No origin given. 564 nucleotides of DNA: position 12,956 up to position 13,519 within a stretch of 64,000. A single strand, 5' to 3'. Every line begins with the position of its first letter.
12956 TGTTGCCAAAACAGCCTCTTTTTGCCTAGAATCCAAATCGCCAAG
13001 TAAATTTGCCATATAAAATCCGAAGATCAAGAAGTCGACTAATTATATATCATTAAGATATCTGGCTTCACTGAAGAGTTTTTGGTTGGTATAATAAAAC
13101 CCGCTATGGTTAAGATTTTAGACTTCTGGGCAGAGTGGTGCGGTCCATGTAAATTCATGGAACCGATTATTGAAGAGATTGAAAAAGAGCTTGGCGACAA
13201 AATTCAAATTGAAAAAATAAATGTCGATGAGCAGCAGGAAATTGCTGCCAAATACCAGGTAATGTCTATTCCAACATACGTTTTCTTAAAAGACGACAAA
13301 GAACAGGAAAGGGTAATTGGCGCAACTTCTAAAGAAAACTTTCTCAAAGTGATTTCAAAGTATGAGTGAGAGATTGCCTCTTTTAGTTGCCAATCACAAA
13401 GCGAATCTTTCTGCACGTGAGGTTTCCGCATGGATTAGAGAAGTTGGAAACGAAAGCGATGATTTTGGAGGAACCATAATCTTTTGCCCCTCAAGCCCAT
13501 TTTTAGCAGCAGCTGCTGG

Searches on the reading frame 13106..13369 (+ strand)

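Call 59: search_protein_families(library=ncbifam, proteins=[window:13106-13369:+])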
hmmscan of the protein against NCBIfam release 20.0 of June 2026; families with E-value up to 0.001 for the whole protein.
window:13106-13369:+ (87 aa): 16 families
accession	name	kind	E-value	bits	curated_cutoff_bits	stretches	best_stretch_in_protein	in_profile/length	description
TIGR01068.1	thioredoxin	equivalog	1.4e-32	111.8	96.8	1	4-85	18-99/101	thioredoxin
NF006898.0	PRK09381.1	equivalog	1.7e-19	70.2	138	1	4-79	25-100/109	thioredoxin TrxA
NF008229.0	PRK10996.1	equivalog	2.4e-19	69.5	125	1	4-81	56-133/141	thioredoxin TrxC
NF047697.1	ThioredTrxAClost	equivalog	5.2e-15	55.5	140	1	4-85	21-103/105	thioredoxin TrxA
TIGR01126.1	pdi_dom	equivalog_domain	6e-15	55.4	107.2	1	4-85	18-103/105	protein disulfide-isomerase domain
TIGR00411.1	redox_disulf_1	equivalog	6.3e-13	48.6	92.75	1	3-85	2-80/82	MJ0307 family thioredoxin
TIGR01130.1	ER_PDI_fam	subfamily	1.7e-10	41.1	344.25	1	5-82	23-103/476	protein disulfide-isomerase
TIGR02187.2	PDO_seleno_TRX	equivalog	4e-09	36.1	185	1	2-80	19-99/209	protein disulfide oxidoreductase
NF001419.0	PRK00293.1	subfamily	2.3e-08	33.1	330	1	4-85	481-571/574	protein-disulfide reductase DsbD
NF041202.1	StoA_CxxC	exception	4.3e-08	33.2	210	0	4-39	56-91/163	endospore biogenesis thiol-disulfide oxidoreductase StoA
NF045694.1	seleno_TsoB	exception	5.2e-08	31.4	805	1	4-84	478-569/572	rhodanese/DsbD fusion-like selenoprotein TsoB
NF002854.0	PRK03147.1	subfamily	8e-08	32.4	170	1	4-43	66-106/176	thiol-disulfide oxidoreductase ResA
NF047696.1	ThlDiSintTplARhiz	equivalog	4.2e-06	26.7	230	1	3-45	100-143/219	thiol:disulfide interchange protein TlpA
NF047660.1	HUIPC_Trx_selen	equivalog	1.8e-05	24.8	105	1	10-54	11-54/91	HUIPC motif thioredoxin-like (seleno)protein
TIGR00385.1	dsbE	subfamily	2.7e-05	23.8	123.15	1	2-63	65-124/173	DsbE family thiol:disulfide interchange protein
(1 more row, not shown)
